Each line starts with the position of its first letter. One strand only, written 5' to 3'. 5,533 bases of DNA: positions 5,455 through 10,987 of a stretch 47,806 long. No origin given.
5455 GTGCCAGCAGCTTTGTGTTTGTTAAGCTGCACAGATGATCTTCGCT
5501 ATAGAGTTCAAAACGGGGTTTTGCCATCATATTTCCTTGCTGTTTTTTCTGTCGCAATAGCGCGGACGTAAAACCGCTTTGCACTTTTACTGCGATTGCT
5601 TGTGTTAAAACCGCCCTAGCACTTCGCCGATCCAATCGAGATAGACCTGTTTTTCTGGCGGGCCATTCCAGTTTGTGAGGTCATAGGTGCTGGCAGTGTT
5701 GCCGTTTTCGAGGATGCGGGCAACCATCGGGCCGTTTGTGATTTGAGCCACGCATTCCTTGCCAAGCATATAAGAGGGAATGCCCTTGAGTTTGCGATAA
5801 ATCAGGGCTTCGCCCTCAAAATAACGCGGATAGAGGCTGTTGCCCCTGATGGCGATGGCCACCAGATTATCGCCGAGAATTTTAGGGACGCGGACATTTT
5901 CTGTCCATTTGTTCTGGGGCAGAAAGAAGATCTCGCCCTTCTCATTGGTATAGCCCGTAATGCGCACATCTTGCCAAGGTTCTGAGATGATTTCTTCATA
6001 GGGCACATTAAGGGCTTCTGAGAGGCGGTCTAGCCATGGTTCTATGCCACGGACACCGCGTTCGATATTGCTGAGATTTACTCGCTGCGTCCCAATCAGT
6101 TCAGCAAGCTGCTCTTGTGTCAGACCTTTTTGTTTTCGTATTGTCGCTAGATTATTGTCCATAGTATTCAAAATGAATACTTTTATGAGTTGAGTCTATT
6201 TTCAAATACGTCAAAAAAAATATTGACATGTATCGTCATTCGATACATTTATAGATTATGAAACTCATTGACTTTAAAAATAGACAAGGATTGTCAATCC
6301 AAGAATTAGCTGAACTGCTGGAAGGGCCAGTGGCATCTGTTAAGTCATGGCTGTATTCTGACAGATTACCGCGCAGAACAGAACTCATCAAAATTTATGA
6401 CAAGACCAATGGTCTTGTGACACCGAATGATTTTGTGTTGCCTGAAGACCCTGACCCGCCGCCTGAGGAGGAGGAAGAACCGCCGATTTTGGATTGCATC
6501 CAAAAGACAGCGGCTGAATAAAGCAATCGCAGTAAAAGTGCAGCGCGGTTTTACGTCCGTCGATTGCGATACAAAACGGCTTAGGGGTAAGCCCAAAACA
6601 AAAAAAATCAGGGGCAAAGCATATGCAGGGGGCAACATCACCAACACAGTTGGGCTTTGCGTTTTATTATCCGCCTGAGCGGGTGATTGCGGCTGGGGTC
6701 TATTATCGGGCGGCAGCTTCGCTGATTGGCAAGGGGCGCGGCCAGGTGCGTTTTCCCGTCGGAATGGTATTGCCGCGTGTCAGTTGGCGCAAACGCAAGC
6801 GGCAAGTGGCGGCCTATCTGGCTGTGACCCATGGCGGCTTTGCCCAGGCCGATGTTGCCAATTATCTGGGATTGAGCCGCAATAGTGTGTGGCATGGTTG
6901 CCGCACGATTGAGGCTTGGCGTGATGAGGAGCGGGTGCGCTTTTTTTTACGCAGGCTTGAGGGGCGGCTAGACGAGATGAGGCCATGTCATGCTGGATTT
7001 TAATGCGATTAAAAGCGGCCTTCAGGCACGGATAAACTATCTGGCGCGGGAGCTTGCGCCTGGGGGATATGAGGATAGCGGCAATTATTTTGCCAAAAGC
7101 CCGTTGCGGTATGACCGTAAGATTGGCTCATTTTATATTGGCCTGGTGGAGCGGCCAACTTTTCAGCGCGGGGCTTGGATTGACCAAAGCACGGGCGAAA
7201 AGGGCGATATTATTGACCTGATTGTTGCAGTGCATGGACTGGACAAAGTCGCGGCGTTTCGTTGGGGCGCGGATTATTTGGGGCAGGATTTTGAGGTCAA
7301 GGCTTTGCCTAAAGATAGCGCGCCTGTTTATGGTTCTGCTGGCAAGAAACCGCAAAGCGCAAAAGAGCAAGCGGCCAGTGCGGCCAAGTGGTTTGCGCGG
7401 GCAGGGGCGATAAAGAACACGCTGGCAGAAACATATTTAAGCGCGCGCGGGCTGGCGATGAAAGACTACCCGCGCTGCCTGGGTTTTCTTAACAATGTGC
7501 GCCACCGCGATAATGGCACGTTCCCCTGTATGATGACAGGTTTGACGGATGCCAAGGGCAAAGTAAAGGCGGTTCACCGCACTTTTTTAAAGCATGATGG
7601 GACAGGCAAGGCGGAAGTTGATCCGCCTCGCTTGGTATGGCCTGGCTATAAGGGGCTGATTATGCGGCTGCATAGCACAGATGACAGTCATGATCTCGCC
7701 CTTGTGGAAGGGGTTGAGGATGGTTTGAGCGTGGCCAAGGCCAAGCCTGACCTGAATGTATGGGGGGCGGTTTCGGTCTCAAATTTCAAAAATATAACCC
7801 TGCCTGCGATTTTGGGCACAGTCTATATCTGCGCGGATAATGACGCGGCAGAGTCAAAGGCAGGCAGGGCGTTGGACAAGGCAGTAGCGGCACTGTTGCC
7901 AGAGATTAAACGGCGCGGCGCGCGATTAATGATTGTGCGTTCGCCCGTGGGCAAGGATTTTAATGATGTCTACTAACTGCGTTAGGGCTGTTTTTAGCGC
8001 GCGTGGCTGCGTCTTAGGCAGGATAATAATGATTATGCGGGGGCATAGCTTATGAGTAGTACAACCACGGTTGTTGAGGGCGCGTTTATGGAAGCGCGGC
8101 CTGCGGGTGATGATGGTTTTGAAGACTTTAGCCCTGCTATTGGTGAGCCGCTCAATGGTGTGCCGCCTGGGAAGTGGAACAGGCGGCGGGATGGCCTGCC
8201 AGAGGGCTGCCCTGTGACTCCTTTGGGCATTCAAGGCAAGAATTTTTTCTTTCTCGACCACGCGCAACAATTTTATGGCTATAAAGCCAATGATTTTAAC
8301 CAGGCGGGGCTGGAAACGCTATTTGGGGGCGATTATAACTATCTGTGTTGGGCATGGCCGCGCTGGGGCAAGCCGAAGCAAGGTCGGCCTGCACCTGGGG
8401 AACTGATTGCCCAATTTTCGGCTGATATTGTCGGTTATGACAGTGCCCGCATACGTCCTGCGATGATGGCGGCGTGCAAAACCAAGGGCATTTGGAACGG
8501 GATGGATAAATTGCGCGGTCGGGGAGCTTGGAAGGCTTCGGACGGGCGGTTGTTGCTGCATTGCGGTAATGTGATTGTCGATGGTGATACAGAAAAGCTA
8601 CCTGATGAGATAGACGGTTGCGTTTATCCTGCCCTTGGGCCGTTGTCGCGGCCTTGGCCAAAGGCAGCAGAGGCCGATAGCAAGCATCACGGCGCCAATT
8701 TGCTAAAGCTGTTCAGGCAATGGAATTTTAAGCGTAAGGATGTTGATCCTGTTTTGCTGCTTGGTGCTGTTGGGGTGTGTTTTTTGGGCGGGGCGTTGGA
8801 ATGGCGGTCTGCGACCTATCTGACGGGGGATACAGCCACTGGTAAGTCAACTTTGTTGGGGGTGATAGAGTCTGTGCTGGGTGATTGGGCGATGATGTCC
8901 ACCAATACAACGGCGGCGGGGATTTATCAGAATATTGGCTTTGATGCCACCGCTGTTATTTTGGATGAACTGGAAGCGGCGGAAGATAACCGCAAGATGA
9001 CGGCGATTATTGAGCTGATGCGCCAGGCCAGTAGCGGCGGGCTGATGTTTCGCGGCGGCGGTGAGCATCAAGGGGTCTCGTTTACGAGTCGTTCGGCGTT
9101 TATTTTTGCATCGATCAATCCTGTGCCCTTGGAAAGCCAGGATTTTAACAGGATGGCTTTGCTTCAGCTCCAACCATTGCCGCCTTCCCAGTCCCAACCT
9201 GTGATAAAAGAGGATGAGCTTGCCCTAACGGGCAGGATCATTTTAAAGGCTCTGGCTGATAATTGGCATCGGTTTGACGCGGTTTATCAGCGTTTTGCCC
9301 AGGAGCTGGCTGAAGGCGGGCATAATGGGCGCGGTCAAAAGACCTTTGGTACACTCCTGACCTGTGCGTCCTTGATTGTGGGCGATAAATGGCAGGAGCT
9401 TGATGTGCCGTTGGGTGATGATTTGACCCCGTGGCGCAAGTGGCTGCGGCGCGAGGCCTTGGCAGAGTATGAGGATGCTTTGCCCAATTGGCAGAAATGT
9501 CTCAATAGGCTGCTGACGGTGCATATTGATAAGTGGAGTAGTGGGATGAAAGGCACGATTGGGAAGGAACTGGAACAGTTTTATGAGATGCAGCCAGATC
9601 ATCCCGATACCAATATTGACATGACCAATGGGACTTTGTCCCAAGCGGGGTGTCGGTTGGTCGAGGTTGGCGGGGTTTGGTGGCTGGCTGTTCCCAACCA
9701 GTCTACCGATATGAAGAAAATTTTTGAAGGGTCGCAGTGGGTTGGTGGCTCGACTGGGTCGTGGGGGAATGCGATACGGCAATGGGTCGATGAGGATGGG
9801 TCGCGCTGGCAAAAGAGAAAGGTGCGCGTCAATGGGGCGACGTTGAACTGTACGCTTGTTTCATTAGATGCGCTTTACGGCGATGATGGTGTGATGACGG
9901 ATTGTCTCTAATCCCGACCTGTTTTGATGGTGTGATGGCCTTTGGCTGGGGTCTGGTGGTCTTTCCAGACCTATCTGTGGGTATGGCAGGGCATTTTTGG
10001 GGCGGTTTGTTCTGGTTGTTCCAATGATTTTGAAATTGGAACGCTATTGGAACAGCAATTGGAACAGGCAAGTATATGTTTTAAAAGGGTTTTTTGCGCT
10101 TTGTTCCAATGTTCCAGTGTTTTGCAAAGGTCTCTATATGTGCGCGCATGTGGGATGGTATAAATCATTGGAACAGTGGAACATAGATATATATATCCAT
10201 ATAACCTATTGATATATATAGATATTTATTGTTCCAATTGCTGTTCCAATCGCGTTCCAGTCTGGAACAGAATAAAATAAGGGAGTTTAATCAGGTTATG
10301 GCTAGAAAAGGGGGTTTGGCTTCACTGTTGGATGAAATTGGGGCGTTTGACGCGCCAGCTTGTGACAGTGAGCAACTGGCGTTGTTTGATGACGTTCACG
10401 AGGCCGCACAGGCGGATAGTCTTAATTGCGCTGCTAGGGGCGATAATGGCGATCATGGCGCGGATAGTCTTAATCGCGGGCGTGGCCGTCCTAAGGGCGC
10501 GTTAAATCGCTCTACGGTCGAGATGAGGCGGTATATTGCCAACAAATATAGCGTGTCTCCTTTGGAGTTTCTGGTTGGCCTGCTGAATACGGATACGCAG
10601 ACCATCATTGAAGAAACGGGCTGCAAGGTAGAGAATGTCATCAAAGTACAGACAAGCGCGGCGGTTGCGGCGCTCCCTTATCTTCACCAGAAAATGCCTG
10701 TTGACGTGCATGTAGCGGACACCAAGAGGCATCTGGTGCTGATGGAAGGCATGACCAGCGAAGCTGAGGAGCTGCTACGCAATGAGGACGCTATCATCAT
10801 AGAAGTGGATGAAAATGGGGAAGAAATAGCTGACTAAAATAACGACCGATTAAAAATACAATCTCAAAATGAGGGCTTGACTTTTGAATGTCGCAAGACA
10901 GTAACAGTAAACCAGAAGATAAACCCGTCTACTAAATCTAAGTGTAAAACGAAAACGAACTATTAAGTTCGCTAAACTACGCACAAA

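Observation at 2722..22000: Five sense-oriented copies of a ~120-nt intercistronic element that ends in the Shine-Dalgarno of the next gene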

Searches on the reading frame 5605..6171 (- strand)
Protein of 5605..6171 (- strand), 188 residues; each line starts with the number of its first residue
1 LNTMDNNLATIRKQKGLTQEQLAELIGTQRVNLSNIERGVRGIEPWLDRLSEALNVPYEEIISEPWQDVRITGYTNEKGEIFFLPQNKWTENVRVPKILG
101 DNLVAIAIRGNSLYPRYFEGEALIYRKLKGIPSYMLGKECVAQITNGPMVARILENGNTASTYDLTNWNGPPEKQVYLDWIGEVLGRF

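Call 69: search_protein_families(library=pfam, proteins=[window:5605-6171:-], max_evalue=0.01)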
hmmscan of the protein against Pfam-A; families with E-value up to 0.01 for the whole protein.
window:5605-6171:- (188 aa): 3 families
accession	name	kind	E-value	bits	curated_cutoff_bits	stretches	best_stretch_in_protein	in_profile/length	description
PF01381.28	HTH_3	-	4.3e-10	39.9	23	1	9-41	2-34/55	Helix-turn-helix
PF12844.13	HTH_19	-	2.3e-08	34.2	30.2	1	7-62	3-59/64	Helix-turn-helix domain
PF13560.12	HTH_31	-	2.8e-08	34.4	27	1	8-60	6-60/64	Helix-turn-helix domain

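Call 71: search_protein_families(library=phrogs, proteins=[window:5605-6171:-], max_evalue=0.01)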
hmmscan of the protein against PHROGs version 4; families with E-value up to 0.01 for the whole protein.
window:5605-6171:- (188 aa): 17 families
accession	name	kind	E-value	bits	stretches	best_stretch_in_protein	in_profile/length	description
phrog_4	-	transcription regulation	3.5e-13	50.3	1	2-157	135-304/400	transcriptional repressor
phrog_8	-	transcription regulation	8.1e-12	46.2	1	5-64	163-218/346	transcriptional regulator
phrog_3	-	transcription regulation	3e-09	38.1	1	1-64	86-148/430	transcriptional repressor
phrog_1373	-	transcription regulation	9.2e-09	36.5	1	6-59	66-120/166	transcriptional regulator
phrog_5823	-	transcription regulation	4.6e-08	33.6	1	3-69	6-74/404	transcriptional regulator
phrog_7241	-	transcription regulation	1.6e-07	32.4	1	5-62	63-121/122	transcriptional regulator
phrog_2439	-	transcription regulation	8.4e-07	29.2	1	6-58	10-63/367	transcriptional regulator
phrog_7950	-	transcription regulation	2.8e-05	25.1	1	3-31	7-35/68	transcriptional repressor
phrog_2328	-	transcription regulation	2.9e-05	24.8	1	8-59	20-72/128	transcriptional repressor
phrog_14076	-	transcription regulation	7.4e-05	24.2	1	5-54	14-67/86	transcriptional regulator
phrog_2104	-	unknown function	0.0001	23.5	1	6-41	42-77/103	-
phrog_147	-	transcription regulation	0.00011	23.6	1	2-40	3-41/100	transcriptional regulator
phrog_4779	-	transcription regulation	0.00013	23.4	1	4-55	3-57/98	transcriptional regulator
phrog_2339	-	DNA, RNA and nucleotide metabolism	0.00018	22.4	1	2-39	24-61/98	HTH DNA binding protein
phrog_2967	-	transcription regulation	0.00045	20.8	1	2-63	9-71/225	transcriptional regulator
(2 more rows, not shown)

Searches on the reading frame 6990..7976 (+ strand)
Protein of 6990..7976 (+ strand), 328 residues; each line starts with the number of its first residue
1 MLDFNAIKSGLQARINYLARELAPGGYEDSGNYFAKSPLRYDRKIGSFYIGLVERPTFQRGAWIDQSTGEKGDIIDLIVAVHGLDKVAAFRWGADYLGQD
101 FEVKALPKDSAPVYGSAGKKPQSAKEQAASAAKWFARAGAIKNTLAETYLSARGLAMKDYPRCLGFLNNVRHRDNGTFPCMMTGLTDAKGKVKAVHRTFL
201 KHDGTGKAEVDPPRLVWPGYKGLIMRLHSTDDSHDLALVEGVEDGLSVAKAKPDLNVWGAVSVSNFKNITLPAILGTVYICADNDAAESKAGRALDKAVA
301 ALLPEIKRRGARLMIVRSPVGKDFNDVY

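Call 17: search_protein_families(library=phrogs, proteins=[window:6990-7976:+])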
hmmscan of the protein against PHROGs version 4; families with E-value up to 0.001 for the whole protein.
window:6990-7976:+ (328 aa): 4 families
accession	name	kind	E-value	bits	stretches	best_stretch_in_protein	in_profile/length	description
phrog_510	-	DNA, RNA and nucleotide metabolism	2.1e-31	110.4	1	60-327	65-344/667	DNA primase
phrog_47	-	DNA, RNA and nucleotide metabolism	4.7e-06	26.4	1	227-326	225-320/947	DNA primase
phrog_2249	-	DNA, RNA and nucleotide metabolism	5.7e-05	23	1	59-327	36-306/802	DNA primase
phrog_239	-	DNA, RNA and nucleotide metabolism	0.00096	19.2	0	277-327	253-295/801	DNA primase/helicase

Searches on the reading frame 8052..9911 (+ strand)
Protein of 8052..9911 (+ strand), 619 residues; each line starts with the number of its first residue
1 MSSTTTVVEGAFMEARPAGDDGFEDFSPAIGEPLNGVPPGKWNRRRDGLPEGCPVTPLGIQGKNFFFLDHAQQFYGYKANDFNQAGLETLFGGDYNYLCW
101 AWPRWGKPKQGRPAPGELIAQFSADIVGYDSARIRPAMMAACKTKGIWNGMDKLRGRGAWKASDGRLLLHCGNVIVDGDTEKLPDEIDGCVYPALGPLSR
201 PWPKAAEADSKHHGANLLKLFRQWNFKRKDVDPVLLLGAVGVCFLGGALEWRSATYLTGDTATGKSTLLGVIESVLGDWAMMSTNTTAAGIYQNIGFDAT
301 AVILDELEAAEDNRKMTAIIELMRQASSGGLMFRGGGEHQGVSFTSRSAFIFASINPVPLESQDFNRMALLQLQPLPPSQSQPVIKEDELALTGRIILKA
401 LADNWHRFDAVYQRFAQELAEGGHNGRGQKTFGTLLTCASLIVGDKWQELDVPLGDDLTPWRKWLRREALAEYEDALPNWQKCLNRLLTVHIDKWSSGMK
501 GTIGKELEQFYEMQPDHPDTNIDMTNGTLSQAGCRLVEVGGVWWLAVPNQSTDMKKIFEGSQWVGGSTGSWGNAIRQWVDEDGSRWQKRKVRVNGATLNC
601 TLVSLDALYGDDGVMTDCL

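Call 17: search_protein_families(library=phrogs, proteins=[window:8052-9911:+])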
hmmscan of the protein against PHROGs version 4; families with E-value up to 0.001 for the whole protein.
window:8052-9911:+ (619 aa): 3 families
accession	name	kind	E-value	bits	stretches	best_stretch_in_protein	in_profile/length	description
phrog_21086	-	unknown function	7.7e-55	187.6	1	46-578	48-575/617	-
phrog_35358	-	DNA, RNA and nucleotide metabolism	7.3e-34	117.9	1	135-375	476-717/968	DNA primase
phrog_1156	-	DNA, RNA and nucleotide metabolism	0.0002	21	1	238-290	544-596/855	DNA primase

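Call 76: search_protein_families(library=pfam, proteins=[window:8052-9911:+], max_evalue=0.01)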
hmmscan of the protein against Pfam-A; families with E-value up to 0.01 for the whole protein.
window:8052-9911:+ (619 aa): 2 families
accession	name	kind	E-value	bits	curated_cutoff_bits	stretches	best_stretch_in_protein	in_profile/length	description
PF13555.12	AAA_29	-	0.0011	19.2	27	0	253-286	23-56/61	P-loop containing region of AAA domain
PF06048.17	DUF927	-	0.0095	16.1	22.6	0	257-319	196-260/284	Domain of unknown function (DUF927)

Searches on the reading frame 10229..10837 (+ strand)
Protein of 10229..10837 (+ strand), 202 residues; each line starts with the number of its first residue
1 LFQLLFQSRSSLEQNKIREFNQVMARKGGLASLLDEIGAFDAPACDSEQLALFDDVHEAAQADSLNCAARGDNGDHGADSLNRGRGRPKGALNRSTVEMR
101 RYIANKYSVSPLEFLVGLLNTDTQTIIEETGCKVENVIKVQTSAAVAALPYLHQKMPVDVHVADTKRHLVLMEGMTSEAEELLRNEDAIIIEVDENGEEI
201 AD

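Call 69: search_protein_families(library=pfam, proteins=[window:10229-10837:+], max_evalue=0.01)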
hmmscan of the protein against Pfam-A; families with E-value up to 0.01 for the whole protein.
window:10229-10837:+ (202 aa): 0 families

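Call 77: search_protein_families(library=phrogs, proteins=[window:10229-10837:+], max_evalue=0.001)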
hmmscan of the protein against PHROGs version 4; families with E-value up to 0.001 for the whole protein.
window:10229-10837:+ (202 aa): 1 family
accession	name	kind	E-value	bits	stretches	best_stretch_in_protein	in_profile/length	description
phrog_15261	-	unknown function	1.6e-06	29.5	1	80-167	10-84/99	-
